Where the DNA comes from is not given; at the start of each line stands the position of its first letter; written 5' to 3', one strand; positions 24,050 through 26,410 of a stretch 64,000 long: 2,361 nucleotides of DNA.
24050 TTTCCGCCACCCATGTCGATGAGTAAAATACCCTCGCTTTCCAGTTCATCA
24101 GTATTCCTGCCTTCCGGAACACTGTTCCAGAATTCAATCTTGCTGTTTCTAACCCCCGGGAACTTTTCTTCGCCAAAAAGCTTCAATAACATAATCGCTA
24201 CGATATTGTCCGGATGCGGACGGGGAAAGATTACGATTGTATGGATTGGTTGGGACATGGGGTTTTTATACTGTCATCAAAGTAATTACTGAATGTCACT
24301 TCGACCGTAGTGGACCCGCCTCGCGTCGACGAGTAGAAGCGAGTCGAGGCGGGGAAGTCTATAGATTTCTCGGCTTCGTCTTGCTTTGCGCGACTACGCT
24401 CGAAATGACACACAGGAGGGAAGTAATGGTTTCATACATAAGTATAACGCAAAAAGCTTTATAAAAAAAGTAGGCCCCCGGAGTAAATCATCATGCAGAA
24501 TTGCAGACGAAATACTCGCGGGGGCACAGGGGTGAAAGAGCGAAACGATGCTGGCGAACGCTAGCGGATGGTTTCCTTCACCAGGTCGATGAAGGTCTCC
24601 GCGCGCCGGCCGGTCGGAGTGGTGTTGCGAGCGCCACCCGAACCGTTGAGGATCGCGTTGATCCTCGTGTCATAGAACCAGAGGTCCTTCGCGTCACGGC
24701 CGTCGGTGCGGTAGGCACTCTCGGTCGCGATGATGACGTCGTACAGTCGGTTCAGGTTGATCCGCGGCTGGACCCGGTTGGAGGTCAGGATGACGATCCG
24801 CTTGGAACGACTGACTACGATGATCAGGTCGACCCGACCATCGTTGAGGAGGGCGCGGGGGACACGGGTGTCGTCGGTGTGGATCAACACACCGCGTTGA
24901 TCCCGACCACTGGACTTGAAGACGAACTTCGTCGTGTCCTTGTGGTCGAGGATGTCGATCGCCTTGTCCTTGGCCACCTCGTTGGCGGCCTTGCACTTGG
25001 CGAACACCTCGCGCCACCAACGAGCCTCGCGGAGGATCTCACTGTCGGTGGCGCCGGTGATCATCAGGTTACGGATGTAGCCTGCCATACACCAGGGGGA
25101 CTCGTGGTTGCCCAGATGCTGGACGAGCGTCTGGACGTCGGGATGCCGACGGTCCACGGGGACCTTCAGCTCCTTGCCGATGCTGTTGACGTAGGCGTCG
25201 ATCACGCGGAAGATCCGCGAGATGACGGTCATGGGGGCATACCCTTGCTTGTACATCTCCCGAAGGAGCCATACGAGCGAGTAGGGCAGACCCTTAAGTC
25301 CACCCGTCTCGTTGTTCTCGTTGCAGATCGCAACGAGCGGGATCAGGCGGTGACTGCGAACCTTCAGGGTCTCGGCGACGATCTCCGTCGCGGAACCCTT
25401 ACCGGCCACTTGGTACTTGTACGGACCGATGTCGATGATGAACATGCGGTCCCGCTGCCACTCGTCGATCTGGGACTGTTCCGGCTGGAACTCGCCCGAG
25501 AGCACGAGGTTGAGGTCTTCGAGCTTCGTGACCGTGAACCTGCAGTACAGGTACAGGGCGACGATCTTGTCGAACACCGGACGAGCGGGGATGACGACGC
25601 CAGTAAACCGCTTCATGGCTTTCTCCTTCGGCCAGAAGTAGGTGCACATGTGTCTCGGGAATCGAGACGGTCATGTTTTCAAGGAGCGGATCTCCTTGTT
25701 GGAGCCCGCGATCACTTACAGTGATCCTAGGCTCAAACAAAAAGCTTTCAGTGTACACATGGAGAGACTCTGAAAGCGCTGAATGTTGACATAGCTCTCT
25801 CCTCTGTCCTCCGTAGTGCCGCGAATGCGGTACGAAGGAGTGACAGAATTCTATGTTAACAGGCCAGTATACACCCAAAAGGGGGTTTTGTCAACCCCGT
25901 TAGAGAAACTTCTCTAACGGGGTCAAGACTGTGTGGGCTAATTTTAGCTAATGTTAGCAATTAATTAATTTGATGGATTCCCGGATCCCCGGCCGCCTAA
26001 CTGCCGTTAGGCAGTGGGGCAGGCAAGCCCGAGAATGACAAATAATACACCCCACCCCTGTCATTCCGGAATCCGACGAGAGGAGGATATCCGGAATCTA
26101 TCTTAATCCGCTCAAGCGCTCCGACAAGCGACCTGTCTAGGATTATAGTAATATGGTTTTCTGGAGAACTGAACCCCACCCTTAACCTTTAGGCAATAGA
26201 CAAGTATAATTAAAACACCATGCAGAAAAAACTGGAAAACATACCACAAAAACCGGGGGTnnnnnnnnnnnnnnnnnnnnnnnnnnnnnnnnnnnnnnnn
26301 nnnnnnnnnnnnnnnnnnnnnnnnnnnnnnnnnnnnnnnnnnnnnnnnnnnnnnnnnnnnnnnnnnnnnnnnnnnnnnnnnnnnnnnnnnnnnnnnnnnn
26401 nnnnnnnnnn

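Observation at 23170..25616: Tandem MYG1/UPF0160-like paralogues: a host-type copy with intact His motifs and Zn-ribbon, and a GC-rich copy lacking both His motifs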

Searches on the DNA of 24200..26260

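Call 48: search_rna_families(source=window, start=24200, end=26260, threshold=evalue, max_evalue=10)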
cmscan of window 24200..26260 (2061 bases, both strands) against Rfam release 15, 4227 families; matches with E-value up to 10: 4.
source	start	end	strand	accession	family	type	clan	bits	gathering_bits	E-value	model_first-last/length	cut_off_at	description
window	25295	25364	-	RF03271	mir-1247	Gene; miRNA;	-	18.5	70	8.1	1-74/74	no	mir-1247 microRNA precursor family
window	25842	25919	+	RF01412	BsrG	Gene; sRNA;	-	17.2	55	0.27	1-259/259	no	BsrG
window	24994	25071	-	RF03685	MIR9677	Gene; miRNA;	-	17.1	90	9.4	1-87/87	no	MIR9677 microRNA precursor family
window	25778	25818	-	RF03001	leuA-Halobacteria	Cis-reg;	-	16.4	47.9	2.7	1-53/53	no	leuA-Halobacteria RNA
